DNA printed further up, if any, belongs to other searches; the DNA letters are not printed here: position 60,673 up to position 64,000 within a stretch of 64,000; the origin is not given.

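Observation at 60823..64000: GPCR with a ~700-aa EGF-like + LDLa ectodomain (chimeric adhesion-like architecture on a rhodopsin-type 7TM)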

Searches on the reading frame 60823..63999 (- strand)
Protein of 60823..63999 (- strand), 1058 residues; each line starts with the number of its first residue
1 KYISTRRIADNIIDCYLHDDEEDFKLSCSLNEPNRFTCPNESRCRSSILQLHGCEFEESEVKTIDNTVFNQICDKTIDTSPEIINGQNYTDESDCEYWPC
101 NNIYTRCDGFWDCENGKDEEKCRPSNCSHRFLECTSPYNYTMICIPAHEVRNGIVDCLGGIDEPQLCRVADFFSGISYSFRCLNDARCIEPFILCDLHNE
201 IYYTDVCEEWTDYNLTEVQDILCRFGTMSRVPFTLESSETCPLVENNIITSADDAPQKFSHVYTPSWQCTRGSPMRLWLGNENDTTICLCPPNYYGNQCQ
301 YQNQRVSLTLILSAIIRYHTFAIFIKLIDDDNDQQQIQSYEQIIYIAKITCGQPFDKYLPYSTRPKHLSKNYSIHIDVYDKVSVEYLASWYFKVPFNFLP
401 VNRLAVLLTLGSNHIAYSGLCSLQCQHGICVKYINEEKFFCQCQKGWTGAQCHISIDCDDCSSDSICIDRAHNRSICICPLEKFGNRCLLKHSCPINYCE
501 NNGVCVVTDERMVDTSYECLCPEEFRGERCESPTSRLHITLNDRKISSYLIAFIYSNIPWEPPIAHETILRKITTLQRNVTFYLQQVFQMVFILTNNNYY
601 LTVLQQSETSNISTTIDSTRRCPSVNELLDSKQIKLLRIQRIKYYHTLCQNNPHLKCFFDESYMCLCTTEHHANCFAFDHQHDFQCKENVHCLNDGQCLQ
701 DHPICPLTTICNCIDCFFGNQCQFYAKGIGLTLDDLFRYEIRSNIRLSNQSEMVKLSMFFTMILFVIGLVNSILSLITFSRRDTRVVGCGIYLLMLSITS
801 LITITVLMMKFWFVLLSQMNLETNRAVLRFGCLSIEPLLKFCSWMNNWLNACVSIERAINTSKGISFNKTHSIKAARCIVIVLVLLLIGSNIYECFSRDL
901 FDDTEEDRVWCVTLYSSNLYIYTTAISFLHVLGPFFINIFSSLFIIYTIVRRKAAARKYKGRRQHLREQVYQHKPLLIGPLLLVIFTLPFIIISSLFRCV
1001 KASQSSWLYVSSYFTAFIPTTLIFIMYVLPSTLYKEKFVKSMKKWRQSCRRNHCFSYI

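Call 5: search_protein_families(library=pfam, proteins=[window:60823-63999:-], max_evalue=1)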
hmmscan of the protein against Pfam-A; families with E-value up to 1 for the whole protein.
window:60823-63999:- (1058 aa): 4 families
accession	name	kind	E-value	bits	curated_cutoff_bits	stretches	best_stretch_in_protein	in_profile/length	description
PF00008.33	EGF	-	3.1e-07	31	21.5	2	494-529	1-32/32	EGF-like domain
PF25024.1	EGF_TEN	-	0.00037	20.6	65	1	421-538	25-130/234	Teneurin EGF domain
PF23106.1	EGF_Teneurin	-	0.0046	17.4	24.3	2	421-454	1-29/30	Teneurin-like EGF domain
PF21700.4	EGF_DL_JAG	-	0.65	10.5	27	1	439-453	9-23/26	Delta-like/Jagged, EGF-like domain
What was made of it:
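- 62407..62739 (-): Three tandem Notch-like EGF modules (EGF2-4, residues 421-531). Pfam EGF at 31 bits (call 5).
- On EGF-like domain proteins: Pfam EGF at 31 bits, above the 21.5 cut-off (call 5).
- Checked: Pfam EGF passes its threshold (31 bits against 21.5, call 5).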

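Call 6: search_solved_structures(query=window:60823-63999:-, max_evalue=1)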
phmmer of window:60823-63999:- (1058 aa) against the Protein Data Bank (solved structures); distinct sequences matched with E-value up to 1: 54.
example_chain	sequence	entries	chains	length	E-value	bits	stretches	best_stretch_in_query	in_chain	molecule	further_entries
5mwb_A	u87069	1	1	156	6e-09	37.3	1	424-540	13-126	Neurogenic locus notch homolog protein 2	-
7db6_D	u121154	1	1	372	4.7e-06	27.7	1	752-1038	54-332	Melatonin receptor type 1A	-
7vgy_A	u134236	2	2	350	2.8e-05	25.2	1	757-1038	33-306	Melatonin receptor type 1A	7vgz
3u7u_G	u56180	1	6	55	0.0027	18.6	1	497-532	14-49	Neuregulin 1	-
8u4i_C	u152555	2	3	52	0.0029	18.5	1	497-532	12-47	Isoform 6 of Pro-neuregulin-1, membrane-bound isoform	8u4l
4d90_A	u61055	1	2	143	0.0042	18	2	493-532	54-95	EGF-like repeat and discoidin I-like domain-containing protein 3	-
7mn5_H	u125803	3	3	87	0.005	17.7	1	497-532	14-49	Isoform 6 of Pro-neuregulin-1, membrane-bound isoform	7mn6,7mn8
7alj_A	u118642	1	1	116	0.0059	17.5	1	428-490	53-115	Neurogenic locus Notch protein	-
9d20_D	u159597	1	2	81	0.016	16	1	459-531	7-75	Protein delta homolog 1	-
5ky5_B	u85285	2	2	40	0.025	15.4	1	493-532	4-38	EGF(+)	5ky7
7len_C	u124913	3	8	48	0.027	15.3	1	424-453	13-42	Proepiregulin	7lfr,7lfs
5l0t_B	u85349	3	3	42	0.028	15.3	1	493-532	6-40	EGF(+)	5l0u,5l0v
8hgp_C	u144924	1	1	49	0.035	14.9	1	424-453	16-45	Proepiregulin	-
5wb7_E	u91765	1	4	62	0.035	14.9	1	424-453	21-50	Proepiregulin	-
5e8d_A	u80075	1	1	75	0.036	14.9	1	424-453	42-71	Proepiregulin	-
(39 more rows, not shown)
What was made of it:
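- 63634..63783 (-): LDLa-like module 1 (residues 73-122), with acidic core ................. Weak PDB matches to RXFP1 and VLDLR LDLa modules (call 6).
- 62407..62739 (-): Notch2 EGF11-13 at E=6e-9 (call 6).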

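Call 7: find_homologous_proteins(query=window:60823-63999:-)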
Query window:60823-63999:- (1058 aa): 600 proteins with E <= 0.001 among 3006 candidates; the best 120 are listed.
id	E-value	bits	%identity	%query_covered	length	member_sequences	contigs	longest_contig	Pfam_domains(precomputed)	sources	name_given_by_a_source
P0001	0.0e+0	2368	99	95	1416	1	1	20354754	PF00008.34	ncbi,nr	ncbi:hypothetical protein I4U23_015598 [Adineta vaga]|nr:hypothetical protein I4U23_015598 [Adineta 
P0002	0.0e+0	1617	63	99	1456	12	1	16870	PF25024.1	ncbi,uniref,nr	ncbi:unnamed protein product [Adineta steineri]|uniref:Uncharacterized protein n=1 Tax=Adineta stein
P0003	0.0e+0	1591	64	99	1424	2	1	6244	-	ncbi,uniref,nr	ncbi:unnamed protein product [Adineta ricciae]|uniref:Uncharacterized protein n=1 Tax=Adineta riccia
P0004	0.0e+0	1570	62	99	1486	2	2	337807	-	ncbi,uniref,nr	ncbi:unnamed protein product [Adineta ricciae]|uniref:Uncharacterized protein n=1 Tax=Adineta riccia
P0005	0.0e+0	1502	59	99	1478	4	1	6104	-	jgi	jgi:hypothetical protein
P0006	0.0e+0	1426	56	100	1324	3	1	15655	-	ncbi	ncbi:unnamed protein product, partial [Adineta ricciae]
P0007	0.0e+0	1370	56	100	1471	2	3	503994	-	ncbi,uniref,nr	ncbi:unnamed protein product [Adineta steineri]|uniref:Uncharacterized protein n=2 Tax=Adineta stein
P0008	0.0e+0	1358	55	99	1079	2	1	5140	-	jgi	jgi:hypothetical protein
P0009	0.0e+0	1267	52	99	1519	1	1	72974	-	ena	-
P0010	0.0e+0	1179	49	100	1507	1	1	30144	-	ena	-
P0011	0.0e+0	1162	48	99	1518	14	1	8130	-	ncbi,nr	ncbi:unnamed protein product [Rotaria sp. Silwood2]|nr:unnamed protein product [Rotaria sp. Silwood2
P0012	0.0e+0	1113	47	99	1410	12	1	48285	PF00001.27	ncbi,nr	ncbi:unnamed protein product [Rotaria sp. Silwood1]|nr:unnamed protein product [Rotaria sp. Silwood1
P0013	0.0e+0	1108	47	99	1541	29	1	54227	-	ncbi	ncbi:unnamed protein product [Rotaria magnacalcarata]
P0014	0.0e+0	1095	47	99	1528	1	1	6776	-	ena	-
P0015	0.0e+0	1092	46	99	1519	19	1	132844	PF25024.1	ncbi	ncbi:unnamed protein product [Rotaria magnacalcarata]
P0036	0.0e+0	1045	45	98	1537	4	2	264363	PF00057.24,PF00001.27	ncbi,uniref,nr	ncbi:unnamed protein product [Adineta steineri]|uniref:Uncharacterized protein n=1 Tax=Adineta stein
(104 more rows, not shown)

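Call 17: search_protein_families(library=pfam, alignment_id=A2, max_evalue=0.01)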
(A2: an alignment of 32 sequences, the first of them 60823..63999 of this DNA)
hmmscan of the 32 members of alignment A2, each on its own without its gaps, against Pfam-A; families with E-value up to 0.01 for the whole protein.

A. member 1, window:60823-63999:- (1058 aa): 3 families
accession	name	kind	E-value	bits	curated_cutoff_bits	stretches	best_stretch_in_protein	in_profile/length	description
PF00008.33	EGF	-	3.1e-07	31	21.5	2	494-529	1-32/32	EGF-like domain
PF25024.1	EGF_TEN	-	0.00037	20.6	65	1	421-538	25-130/234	Teneurin EGF domain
PF23106.1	EGF_Teneurin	-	0.0046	17.4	24.3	1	421-454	1-29/30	Teneurin-like EGF domain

B. families by the number of members that match (of 32 scanned): 7 families
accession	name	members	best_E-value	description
PF00057.23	Ldl_recept_a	26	4.7e-10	Low-density lipoprotein receptor domain class A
PF00008.33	EGF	24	3.1e-07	EGF-like domain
PF25024.1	EGF_TEN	15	6.9e-06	Teneurin EGF domain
PF00001.26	7tm_1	14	6.1e-15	7 transmembrane receptor (rhodopsin family)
PF23106.1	EGF_Teneurin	3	0.0026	Teneurin-like EGF domain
PF21700.4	EGF_DL_JAG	1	0.0031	Delta-like/Jagged, EGF-like domain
PF07974.19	EGF_2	1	0.0086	EGF-like domain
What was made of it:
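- On Adhesion GPCR (class B2): No 7tm_2 hit in 32 relatives (call 17).
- On LGR type C / relaxin-family receptors: No LRR family is among the Pfam hits of 32 relatives (call 17) or of this protein (call 5). Paralogues pass the cut-off, and 26 of 32 hit at E<=0.01 (call 17).
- Closest known: LGR type C receptors: RXFP1/RXFP2 and molluscan GRL101. Different: No LRR domain is detected in any of 32 relatives (call 17).
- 7tm_1 is hit in 14 of 32 relatives (call 17).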

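Call 35: find_encoding_contigs(protein=P0001, flank=6000, max_places=2)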
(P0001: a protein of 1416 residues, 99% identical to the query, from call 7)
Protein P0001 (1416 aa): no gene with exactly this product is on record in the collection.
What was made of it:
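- The N-terminus and signal peptide of this particular gene are outside the window and could not be fetched (call 35).
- Tried and rejected: Fetching the locus of the A. vaga protein to recover the N-terminus failed: no gene with that product is on record (call 35).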

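Call 37: find_encoding_contigs(protein=P0004, flank=8000, max_places=2)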
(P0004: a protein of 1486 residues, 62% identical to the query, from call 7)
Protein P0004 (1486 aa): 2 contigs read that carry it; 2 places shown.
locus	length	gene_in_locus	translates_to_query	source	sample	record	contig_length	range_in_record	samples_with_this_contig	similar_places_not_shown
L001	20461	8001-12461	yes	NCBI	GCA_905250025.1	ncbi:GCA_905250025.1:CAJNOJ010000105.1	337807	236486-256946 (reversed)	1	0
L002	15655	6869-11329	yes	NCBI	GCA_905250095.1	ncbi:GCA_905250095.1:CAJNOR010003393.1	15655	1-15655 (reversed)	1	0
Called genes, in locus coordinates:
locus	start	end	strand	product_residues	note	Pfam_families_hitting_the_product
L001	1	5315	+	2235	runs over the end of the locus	PF13289:SIR2_2, PF20720:nSTAND3 (faint), PF24883:NPHP3_N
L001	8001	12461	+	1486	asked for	-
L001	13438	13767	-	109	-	-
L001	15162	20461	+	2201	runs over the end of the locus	-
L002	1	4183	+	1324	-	?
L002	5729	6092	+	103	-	-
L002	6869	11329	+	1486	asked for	-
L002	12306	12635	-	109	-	-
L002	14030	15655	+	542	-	PF20720:nSTAND3 (faint), PF13289:SIR2_2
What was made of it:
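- Tried and rejected: I used the A. ricciae orthologue instead (call 37).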

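Call 42: search_protein_families(library=pfam, proteins=[P0001, P0004, P0036], max_evalue=0.1)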
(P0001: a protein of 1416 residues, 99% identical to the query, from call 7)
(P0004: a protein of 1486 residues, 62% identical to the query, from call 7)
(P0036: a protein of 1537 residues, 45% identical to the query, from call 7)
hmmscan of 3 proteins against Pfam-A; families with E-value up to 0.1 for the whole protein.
P0001 (1416 aa): 3 families
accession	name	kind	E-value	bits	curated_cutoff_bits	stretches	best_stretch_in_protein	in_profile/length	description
PF00008.33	EGF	-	8.2e-07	29.6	21.5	2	898-933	1-32/32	EGF-like domain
PF23106.1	EGF_Teneurin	-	0.0065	17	24.3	1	825-858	1-29/30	Teneurin-like EGF domain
PF00057.23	Ldl_recept_a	-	0.0085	16.7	24.1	1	155-188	2-33/37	Low-density lipoprotein receptor domain class A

P0004 (1486 aa): 2 families
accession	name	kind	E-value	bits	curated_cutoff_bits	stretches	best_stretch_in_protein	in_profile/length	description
PF00008.33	EGF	-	0.0013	19.4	21.5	1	929-964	1-32/32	EGF-like domain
PF00057.23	Ldl_recept_a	-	0.0026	18.4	24.1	1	192-225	2-33/37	Low-density lipoprotein receptor domain class A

P0036 (1537 aa): 5 families
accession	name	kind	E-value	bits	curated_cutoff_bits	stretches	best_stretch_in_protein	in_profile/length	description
PF00001.26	7tm_1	-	1.9e-11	44.4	30.5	1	1291-1495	35-239/260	7 transmembrane receptor (rhodopsin family)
PF00057.23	Ldl_recept_a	-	8.3e-06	26.4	24.1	2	216-247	2-33/37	Low-density lipoprotein receptor domain class A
PF25024.1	EGF_TEN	-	5.9e-05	23.2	65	1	903-1019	25-129/234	Teneurin EGF domain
PF00008.33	EGF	-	0.0059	17.3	21.5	1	976-1009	1-30/32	EGF-like domain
PF15007.11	CEP44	-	0.095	13.3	27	0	1432-1470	74-112/126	Centrosomal spindle body, CEP44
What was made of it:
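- On LGR type C / relaxin-family receptors: In the full protein P0001 the best LDLa match is at E=0.0085 (call 42).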
